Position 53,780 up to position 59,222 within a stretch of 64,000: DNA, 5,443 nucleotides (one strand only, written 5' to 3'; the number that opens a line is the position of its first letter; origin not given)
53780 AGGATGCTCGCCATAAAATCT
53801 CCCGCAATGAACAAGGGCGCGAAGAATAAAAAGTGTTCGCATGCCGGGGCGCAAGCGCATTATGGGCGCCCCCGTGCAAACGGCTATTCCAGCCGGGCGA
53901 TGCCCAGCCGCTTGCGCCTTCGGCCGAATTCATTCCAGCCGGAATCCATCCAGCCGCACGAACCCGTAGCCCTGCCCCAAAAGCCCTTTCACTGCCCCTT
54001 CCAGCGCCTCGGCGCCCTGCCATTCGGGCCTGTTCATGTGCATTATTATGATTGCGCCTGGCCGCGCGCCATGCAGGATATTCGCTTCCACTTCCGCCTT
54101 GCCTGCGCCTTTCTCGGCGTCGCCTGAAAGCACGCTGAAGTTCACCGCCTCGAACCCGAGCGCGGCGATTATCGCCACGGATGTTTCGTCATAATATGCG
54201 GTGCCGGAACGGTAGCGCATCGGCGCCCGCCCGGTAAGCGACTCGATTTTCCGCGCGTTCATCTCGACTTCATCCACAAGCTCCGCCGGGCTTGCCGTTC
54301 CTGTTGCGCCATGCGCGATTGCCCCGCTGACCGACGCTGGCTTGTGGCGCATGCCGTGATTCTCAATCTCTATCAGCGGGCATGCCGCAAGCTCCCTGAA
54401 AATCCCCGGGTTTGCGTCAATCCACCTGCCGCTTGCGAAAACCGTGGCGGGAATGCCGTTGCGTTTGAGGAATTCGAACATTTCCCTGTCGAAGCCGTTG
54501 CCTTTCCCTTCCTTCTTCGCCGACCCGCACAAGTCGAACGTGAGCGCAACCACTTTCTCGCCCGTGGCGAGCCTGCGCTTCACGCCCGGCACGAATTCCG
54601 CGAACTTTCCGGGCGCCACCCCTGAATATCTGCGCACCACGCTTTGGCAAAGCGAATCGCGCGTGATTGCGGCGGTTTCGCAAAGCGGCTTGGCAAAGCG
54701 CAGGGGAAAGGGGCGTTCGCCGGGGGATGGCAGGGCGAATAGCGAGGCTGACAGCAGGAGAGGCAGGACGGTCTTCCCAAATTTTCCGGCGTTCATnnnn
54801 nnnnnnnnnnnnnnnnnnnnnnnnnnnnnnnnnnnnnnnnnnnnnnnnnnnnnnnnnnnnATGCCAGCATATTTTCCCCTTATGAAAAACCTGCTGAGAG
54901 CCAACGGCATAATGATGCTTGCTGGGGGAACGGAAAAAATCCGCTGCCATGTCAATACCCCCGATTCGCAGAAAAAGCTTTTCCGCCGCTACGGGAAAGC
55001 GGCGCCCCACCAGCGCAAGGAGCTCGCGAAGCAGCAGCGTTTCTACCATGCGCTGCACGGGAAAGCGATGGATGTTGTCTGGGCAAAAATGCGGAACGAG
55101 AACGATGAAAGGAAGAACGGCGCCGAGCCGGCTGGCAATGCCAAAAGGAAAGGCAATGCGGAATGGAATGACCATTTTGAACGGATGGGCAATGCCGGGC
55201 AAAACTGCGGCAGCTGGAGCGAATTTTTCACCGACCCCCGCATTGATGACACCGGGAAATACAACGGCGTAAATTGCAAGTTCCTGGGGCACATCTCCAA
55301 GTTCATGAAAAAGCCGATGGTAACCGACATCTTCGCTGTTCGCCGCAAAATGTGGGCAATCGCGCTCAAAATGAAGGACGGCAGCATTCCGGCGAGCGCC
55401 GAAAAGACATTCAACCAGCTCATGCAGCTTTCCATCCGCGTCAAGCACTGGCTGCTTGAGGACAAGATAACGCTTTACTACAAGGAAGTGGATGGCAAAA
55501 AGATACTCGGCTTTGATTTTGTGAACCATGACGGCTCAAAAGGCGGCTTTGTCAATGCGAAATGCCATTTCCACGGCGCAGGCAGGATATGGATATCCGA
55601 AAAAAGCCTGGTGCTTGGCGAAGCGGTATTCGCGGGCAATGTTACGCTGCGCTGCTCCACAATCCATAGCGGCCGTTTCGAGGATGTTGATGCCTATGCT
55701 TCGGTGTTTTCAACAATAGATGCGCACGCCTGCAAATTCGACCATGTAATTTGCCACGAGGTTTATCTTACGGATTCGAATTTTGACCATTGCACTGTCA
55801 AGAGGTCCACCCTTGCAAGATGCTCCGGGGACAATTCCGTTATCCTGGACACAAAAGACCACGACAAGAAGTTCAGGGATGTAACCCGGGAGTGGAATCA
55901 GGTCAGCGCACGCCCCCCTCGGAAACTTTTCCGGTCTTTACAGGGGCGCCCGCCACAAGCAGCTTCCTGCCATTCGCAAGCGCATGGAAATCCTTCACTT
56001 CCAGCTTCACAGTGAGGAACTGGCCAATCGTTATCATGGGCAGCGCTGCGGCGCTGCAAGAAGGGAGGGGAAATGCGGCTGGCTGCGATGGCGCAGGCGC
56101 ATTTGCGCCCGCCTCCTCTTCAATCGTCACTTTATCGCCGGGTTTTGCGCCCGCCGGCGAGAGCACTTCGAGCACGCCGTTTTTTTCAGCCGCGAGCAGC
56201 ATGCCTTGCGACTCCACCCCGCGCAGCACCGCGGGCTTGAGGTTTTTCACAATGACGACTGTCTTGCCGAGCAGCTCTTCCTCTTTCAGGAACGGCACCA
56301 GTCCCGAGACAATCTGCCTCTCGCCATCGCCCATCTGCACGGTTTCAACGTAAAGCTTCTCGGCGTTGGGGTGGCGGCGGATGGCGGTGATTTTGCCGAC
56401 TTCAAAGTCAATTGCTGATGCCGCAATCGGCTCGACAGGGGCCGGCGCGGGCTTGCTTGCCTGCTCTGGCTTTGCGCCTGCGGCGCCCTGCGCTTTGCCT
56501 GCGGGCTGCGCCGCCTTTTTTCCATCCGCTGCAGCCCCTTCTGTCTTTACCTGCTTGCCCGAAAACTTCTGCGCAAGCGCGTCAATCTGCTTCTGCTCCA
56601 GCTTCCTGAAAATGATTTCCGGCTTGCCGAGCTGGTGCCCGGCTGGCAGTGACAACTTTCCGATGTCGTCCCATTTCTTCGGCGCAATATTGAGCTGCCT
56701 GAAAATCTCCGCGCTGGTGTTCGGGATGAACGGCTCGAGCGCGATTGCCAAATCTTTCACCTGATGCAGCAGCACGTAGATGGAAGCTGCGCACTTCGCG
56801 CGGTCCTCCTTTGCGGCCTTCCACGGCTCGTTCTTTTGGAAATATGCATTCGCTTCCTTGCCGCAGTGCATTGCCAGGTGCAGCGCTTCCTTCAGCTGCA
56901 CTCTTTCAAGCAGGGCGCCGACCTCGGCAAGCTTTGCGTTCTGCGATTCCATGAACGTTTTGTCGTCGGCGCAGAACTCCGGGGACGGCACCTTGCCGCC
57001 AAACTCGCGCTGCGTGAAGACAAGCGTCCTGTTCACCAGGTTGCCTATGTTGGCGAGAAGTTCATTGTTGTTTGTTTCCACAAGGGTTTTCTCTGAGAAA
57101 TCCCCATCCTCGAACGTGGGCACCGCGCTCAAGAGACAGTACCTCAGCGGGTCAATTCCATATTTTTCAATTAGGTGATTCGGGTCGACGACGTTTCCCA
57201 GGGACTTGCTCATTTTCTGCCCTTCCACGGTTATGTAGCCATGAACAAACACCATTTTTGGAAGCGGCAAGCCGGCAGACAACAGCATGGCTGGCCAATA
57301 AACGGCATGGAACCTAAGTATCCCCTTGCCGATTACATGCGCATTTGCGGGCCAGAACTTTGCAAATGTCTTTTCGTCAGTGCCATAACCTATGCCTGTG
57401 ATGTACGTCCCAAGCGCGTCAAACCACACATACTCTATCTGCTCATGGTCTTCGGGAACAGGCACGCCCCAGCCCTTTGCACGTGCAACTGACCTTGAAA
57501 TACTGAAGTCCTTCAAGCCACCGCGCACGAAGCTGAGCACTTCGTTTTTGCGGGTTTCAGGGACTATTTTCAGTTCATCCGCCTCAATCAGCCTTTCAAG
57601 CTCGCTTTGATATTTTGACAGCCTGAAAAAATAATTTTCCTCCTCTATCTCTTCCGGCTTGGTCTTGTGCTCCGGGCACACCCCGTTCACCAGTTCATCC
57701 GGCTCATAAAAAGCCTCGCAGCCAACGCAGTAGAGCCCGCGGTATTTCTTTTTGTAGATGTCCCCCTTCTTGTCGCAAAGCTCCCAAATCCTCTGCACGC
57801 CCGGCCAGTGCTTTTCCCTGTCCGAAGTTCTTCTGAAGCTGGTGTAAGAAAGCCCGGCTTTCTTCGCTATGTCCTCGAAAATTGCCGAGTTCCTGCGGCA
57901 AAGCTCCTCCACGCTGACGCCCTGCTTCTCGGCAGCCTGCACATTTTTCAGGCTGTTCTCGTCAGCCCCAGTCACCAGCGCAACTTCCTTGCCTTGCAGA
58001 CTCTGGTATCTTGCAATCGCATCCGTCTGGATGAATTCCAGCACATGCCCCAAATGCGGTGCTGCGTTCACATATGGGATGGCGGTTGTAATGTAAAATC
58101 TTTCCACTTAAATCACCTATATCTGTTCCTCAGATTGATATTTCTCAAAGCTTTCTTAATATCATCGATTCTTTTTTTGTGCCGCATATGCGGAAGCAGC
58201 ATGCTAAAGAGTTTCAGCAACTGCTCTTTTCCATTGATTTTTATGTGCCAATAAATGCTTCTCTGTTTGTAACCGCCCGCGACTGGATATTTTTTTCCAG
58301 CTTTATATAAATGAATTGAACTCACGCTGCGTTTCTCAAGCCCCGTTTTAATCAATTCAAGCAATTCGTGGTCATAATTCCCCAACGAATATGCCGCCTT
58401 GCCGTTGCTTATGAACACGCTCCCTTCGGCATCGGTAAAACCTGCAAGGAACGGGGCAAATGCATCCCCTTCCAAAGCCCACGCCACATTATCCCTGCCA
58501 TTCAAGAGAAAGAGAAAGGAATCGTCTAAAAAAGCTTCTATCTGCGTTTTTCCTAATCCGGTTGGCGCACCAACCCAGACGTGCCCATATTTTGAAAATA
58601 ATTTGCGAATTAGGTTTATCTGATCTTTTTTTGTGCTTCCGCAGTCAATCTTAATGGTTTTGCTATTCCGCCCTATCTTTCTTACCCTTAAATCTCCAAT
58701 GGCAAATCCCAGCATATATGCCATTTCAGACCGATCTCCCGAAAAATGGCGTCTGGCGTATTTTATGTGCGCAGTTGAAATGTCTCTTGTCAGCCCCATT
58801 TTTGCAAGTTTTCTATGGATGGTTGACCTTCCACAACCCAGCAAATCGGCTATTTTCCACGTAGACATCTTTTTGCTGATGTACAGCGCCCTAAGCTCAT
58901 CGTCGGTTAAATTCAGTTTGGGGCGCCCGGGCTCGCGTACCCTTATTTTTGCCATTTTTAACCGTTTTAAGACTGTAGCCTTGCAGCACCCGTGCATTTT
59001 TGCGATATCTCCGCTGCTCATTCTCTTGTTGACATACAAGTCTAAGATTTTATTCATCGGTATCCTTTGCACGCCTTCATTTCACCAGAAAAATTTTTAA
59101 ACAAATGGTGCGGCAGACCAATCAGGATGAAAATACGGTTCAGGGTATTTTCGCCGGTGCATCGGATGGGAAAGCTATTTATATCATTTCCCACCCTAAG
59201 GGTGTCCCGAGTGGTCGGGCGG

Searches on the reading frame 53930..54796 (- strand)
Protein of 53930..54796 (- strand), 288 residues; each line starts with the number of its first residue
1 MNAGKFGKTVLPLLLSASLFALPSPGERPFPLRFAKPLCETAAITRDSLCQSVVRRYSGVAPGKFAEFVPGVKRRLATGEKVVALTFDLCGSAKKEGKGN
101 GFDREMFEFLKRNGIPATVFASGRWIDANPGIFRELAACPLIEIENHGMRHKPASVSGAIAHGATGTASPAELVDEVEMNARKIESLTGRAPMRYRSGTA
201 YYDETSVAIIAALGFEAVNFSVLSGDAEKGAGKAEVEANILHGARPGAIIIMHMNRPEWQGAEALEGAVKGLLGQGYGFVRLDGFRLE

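Call 106: search_protein_families(library=pfam, proteins=[window:53930-54796:-], max_evalue=0.001)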
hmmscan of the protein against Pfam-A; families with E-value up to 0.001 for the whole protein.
window:53930-54796:- (288 aa): 1 family
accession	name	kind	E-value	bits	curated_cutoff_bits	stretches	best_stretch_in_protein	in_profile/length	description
PF01522.26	Polysacc_deac_1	-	3.8e-21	75.8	23.1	1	77-218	3-124/124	Polysaccharide deacetylase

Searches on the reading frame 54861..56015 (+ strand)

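Call 106: search_protein_families(library=pfam, proteins=[window:54861-56015:+], max_evalue=0.001)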
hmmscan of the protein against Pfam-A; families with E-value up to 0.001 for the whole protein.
window:54861-56015:+ (384 aa): 1 family
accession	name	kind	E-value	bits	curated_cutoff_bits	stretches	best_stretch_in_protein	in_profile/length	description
PF13599.13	Pentapeptide_4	-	8.3e-05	23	38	0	292-348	2-58/78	Pentapeptide repeat region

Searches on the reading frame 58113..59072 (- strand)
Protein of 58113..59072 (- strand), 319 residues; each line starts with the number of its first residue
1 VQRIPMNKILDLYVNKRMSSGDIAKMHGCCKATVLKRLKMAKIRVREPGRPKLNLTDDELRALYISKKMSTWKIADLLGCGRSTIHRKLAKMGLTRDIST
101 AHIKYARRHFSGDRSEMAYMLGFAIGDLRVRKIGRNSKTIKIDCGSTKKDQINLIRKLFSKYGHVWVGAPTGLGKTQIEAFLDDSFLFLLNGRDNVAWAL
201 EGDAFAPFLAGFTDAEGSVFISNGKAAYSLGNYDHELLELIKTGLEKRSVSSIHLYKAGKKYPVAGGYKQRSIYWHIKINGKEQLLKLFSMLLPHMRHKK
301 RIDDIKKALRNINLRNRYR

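Call 106: search_protein_families(library=pfam, proteins=[window:58113-59072:-], max_evalue=0.001)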
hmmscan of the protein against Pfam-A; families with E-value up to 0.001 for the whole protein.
window:58113-59072:- (319 aa): 5 families
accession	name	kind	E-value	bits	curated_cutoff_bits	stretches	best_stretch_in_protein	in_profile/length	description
PF02796.21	HTH_7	-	1e-09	38.8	23.8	1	50-91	2-44/45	Helix-turn-helix domain of resolvase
PF03683.19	UPF0175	-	1.5e-07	31.4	27.9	0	9-46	25-62/75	Uncharacterised protein family (UPF0175)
PF13384.12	HTH_23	-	2e-06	27.9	24.6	0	60-87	8-36/50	Homeodomain-like domain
PF14528.11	LAGLIDADG_3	-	1.5e-05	25.6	22.5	1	208-288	6-77/82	LAGLIDADG-like domain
PF13936.12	HTH_38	-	9.1e-05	22.6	27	0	62-89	15-41/44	Helix-turn-helix domain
